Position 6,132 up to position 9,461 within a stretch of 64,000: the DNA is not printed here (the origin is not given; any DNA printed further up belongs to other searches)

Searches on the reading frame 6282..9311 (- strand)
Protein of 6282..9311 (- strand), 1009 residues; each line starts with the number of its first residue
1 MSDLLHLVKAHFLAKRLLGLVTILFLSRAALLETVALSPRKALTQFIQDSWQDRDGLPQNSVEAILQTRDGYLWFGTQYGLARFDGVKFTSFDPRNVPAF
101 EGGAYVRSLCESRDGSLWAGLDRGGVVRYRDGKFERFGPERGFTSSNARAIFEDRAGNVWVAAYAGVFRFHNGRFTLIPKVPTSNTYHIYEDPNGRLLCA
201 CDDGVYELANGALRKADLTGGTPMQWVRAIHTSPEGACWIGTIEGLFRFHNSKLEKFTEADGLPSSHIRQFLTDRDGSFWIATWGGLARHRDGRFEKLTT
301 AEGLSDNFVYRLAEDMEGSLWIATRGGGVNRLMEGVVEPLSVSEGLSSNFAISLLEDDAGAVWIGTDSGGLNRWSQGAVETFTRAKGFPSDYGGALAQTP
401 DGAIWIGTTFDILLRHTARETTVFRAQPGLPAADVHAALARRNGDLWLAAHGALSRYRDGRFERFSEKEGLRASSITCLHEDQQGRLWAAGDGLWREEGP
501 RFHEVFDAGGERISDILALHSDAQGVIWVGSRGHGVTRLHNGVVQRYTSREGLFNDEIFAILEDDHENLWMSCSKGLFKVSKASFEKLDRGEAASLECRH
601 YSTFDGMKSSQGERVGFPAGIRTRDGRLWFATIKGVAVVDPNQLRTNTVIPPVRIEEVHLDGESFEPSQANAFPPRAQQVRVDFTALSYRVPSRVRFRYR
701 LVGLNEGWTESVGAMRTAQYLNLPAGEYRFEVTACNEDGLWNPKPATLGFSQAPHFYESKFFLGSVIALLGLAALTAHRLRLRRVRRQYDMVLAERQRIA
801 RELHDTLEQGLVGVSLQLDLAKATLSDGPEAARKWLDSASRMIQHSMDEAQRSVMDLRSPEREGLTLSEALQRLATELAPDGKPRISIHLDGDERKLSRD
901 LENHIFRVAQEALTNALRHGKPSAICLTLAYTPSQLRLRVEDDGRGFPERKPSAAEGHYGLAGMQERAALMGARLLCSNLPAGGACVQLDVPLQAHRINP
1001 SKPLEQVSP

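Call 61: search_protein_families(library=pfam, proteins=[window:6282-9311:-], max_evalue=0.00001)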
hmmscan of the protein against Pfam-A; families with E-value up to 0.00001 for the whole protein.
window:6282-9311:- (1009 aa): 5 families
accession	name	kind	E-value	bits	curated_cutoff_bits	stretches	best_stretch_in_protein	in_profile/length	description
PF07494.17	Reg_prop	-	1.8e-55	178.1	20.4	0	56-78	1-23/24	Two component regulator propeller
PF07730.19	HisKA_3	-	3.7e-17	63.1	24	1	795-860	1-66/68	Histidine kinase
PF07495.19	Y_Y_Y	-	1.9e-13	50.5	26.6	1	689-750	2-62/65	Y_Y_Y domain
PF02518.31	HATPase_c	-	2.8e-13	50.7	26.4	1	902-994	3-110/111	Histidine kinase-, DNA gyrase B-, and HSP90-like ATPase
PF13581.12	HATPase_c_2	-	7.2e-06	26.5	27.4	0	897-961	24-102/127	Histidine kinase-like ATPase domain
